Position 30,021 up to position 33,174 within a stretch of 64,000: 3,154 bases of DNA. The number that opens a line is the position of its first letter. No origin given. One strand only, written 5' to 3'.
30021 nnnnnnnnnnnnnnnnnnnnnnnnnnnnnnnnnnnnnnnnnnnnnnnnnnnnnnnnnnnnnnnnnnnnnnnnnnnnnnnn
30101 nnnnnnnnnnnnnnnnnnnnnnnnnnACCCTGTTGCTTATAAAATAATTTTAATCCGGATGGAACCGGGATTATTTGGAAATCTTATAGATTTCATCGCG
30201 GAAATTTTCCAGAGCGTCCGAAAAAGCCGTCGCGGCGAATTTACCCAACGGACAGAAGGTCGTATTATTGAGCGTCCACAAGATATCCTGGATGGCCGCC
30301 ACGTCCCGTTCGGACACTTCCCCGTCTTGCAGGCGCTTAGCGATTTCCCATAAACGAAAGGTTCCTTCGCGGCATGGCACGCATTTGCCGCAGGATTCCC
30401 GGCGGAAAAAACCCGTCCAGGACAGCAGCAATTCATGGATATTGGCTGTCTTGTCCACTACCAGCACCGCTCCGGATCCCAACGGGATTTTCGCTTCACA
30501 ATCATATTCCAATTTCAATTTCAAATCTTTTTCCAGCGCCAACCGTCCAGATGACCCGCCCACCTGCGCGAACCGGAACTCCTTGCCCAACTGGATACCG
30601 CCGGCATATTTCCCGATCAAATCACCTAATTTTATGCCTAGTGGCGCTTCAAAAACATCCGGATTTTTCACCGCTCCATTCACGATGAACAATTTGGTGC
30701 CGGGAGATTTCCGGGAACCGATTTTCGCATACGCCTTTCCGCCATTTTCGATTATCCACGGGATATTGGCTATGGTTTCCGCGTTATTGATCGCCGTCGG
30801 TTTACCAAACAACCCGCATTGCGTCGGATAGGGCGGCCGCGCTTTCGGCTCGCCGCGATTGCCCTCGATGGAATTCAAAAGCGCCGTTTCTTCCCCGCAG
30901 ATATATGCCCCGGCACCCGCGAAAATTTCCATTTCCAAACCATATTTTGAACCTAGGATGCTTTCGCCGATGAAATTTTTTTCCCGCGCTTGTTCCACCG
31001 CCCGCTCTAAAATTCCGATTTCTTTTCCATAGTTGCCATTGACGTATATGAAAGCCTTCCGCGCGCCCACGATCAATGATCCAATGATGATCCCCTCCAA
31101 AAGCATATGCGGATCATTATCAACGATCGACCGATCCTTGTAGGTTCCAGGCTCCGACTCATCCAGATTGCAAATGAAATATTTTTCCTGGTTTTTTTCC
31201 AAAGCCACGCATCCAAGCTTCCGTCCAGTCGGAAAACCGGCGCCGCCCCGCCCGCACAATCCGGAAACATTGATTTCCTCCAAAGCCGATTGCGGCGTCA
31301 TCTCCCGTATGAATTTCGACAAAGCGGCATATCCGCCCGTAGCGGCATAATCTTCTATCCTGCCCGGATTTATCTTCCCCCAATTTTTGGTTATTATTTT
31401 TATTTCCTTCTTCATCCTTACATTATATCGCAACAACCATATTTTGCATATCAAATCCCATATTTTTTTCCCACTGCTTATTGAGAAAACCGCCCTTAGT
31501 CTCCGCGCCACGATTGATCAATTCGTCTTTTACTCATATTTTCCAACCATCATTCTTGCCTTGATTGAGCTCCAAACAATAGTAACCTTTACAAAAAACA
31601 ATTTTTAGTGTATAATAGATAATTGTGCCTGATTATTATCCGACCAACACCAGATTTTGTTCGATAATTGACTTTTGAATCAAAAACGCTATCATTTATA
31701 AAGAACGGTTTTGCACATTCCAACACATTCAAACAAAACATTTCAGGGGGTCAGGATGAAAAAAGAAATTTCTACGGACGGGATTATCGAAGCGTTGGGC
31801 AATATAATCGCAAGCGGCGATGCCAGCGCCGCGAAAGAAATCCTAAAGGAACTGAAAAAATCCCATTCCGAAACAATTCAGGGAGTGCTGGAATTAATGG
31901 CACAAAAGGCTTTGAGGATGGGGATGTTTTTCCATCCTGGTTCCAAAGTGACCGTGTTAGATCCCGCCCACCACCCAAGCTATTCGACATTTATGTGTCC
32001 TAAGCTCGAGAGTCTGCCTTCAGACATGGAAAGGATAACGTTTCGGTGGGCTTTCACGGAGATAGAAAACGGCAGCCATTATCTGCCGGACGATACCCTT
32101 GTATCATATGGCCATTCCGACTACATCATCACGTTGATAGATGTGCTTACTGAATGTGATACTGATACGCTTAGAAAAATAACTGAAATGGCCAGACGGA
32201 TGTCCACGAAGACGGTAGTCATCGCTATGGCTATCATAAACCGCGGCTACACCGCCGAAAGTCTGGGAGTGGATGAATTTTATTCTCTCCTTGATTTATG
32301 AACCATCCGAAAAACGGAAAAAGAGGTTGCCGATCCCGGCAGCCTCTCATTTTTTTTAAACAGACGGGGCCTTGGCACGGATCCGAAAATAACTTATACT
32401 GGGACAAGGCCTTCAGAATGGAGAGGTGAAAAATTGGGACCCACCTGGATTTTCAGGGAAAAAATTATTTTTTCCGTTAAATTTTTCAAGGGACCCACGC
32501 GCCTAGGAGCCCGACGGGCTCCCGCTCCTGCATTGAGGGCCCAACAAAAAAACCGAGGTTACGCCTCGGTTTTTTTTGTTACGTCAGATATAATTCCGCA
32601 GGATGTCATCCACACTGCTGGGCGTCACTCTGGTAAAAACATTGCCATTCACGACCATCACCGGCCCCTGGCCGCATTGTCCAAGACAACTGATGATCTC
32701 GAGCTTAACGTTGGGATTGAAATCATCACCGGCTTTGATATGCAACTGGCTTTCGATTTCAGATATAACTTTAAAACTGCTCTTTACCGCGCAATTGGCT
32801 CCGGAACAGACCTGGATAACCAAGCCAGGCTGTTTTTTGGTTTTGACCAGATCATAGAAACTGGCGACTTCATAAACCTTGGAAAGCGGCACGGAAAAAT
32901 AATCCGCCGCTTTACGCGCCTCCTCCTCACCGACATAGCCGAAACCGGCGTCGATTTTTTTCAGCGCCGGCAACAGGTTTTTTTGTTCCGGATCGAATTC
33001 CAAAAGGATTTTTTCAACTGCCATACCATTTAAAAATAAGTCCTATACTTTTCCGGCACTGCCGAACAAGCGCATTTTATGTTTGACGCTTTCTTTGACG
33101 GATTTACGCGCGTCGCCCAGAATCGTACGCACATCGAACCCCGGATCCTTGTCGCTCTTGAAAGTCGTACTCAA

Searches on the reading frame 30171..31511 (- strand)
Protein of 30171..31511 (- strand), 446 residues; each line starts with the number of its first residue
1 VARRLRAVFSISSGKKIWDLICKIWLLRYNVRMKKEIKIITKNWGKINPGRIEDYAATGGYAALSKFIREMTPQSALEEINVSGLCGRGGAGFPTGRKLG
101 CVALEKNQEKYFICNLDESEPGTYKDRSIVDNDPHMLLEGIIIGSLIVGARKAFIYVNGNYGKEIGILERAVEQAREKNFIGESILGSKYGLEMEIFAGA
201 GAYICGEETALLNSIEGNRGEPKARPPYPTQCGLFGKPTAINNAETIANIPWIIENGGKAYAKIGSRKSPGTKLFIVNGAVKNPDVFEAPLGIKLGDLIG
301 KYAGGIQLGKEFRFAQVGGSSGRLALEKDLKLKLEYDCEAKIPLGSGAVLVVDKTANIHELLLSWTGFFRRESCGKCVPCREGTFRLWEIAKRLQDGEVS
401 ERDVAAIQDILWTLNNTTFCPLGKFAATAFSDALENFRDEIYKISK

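Call 3: search_protein_families(library=pfam, proteins=[window:30171-31511:-], max_evalue=0.01)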
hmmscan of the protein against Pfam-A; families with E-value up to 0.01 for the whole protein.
window:30171-31511:- (446 aa): 4 families
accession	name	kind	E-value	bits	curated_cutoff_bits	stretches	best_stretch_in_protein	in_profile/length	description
PF01512.22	Complex1_51K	-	3.4e-42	144.3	31.2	1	81-251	2-149/150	Nuo51 FMN-binding domain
PF10589.14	NADH_4Fe-4S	-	3.6e-23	81.7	23.5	1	362-441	3-82/85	NADH-ubiquinone oxidoreductase-F iron-sulfur binding region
PF10531.15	SLBB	-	4.2e-05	23.7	27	1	277-320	4-50/55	SLBB domain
PF22461.2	SLBB_2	-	0.00013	22.4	27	1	273-352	1-79/79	SLBB domain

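Call 34: search_solved_structures(query=window:30171-31415:-, max_evalue=1e-20, show_alignments=0)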
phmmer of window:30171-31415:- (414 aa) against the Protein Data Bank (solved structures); distinct sequences matched with E-value up to 1e-20: 61 (the best 60 are shown).
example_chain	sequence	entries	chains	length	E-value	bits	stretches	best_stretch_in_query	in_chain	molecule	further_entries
9bov_B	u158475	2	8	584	1.2e-111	376.6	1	1-409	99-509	NADH dehydrogenase (Quinone)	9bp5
8oh5_B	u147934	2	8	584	1.7e-111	376.1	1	2-409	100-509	NAD-reducing hydrogenase subunit HoxF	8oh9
7t2r_B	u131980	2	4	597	8.3e-110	370.5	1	3-409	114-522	NiFe hydrogenase subunit B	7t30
9n5u_B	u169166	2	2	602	7.2e-108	364.1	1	3-409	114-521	NfnB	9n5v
7q4v_B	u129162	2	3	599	4.6e-105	354.9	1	2-409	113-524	Iron hydrogenase HydB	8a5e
7p5h_B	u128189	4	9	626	9e-105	353.9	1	13-409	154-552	Fe-hydrogenase, subunit beta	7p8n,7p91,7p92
8a6t_B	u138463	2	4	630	1.7e-103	349.7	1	3-409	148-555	Electron bifurcating hydrogenase subunit HydB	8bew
6q9c_B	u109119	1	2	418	5e-102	344.9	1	10-411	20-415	NADH-quinone oxidoreductase subunit F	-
7q5y_C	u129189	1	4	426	5.1e-102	344.8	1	10-411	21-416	NADH-quinone oxidoreductase subunit F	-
6hl2_B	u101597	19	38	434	5.5e-102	344.7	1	10-411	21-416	NADH-quinone oxidoreductase subunit F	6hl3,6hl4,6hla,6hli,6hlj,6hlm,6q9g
9fii_B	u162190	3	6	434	2e-101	342.9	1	10-411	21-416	NADH-quinone oxidoreductase subunit F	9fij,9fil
6q9k_B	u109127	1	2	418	2.3e-101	342.7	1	10-411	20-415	NADH-quinone oxidoreductase subunit F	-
6r7p_B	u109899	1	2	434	2.5e-101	342.6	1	10-411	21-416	NADH-quinone oxidoreductase subunit F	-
9fdj_B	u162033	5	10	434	6.7e-101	341.2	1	10-411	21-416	NADH-quinone oxidoreductase subunit F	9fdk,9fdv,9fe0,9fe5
7q4w_B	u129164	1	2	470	8.7e-101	340.8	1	20-409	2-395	Iron hydrogenase HydB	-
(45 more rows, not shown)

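Call 62: search_protein_families(library=ncbifam, proteins=[window:30171-31415:-], max_evalue=0.001)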
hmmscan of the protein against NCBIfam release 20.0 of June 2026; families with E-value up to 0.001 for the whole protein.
window:30171-31415:- (414 aa): 6 families
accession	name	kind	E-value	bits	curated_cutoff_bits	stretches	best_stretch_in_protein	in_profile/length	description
TIGR01959.1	nuoF_fam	equivalog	1.1e-134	449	558.65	1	9-410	3-407/410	NADH-quinone oxidoreductase subunit NuoF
NF010120.0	PRK13596.1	equivalog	1e-107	360.4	389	1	15-411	15-415/433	NADH-quinone oxidoreductase subunit NuoF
NF008436.0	PRK11278.1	equivalog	2.3e-95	320.2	749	1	17-409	24-422/448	NADH-quinone oxidoreductase subunit NuoF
TIGR04481.1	PR_assoc_PrdC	equivalog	1.2e-12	47.4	490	1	40-274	72-271/425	proline reductase-associated electron transfer protein PrdC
NF003454.1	PRK05035.1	equivalog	3.6e-10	39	345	1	37-146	119-225/556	electron transport complex subunit RsxC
TIGR01945.1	rnfC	subfamily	8.6e-10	37.7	245.95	1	35-144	115-222/435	RnfABCDGE type electron transport complex subunit C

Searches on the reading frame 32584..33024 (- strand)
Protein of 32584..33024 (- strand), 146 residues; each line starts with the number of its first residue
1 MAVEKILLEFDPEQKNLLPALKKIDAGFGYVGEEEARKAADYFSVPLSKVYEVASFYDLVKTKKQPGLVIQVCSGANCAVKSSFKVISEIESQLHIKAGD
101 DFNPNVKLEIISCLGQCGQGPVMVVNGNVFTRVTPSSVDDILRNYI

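Call 3: search_protein_families(library=pfam, proteins=[window:32584-33024:-], max_evalue=0.01)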
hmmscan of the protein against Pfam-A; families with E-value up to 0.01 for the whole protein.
window:32584-33024:- (146 aa): 1 family
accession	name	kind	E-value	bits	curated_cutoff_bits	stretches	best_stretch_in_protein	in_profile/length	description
PF01257.25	2Fe-2S_thioredx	-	1.5e-32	112.9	24.8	1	4-145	2-144/145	Thioredoxin-like [2Fe-2S] ferredoxin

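Call 62: search_protein_families(library=ncbifam, proteins=[window:32584-33024:-], max_evalue=0.001)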
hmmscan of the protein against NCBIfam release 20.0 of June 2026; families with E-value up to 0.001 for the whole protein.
window:32584-33024:- (146 aa): 10 families
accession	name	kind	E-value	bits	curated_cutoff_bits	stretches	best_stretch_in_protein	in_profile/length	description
TIGR01958.1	nuoE_fam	subfamily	6.2e-27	94.5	142.4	1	3-145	2-147/148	NADH-quinone oxidoreductase subunit NuoE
NF005747.0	PRK07571.1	equivalog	1.1e-26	93.6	224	1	3-144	25-167/173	bidirectional hydrogenase complex protein HoxE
NF005722.0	PRK07539.1-2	equivalog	1.5e-26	93.4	141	1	4-145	14-156/157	NADH-quinone oxidoreductase subunit NuoE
NF005725.0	PRK07539.1-5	equivalog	1.3e-21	77.1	220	1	3-145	25-171/174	NADH-quinone oxidoreductase subunit NuoE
NF004638.0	PRK05988.1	equivalog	1.4e-20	73.7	198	1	3-144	14-156/159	formate dehydrogenase subunit gamma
NF005721.0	PRK07539.1-1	equivalog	1.6e-17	63.8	308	1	9-142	40-174/292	NADH-quinone oxidoreductase subunit NuoE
NF005723.0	PRK07539.1-3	equivalog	6.5e-15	55.4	226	1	11-143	20-154/158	NADH-quinone oxidoreductase subunit NuoE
NF005724.0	PRK07539.1-4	equivalog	6.7e-11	42.5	280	1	15-144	40-171/240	NADH-quinone oxidoreductase subunit NuoE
NF009040.0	PRK12373.1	equivalog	3.2e-08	33.7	514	1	16-143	38-167/400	NADH-quinone oxidoreductase subunit E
NF041612.1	fdxn_Clost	equivalog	0.00011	22.8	150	1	77-146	23-91/102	2Fe-2S ferredoxin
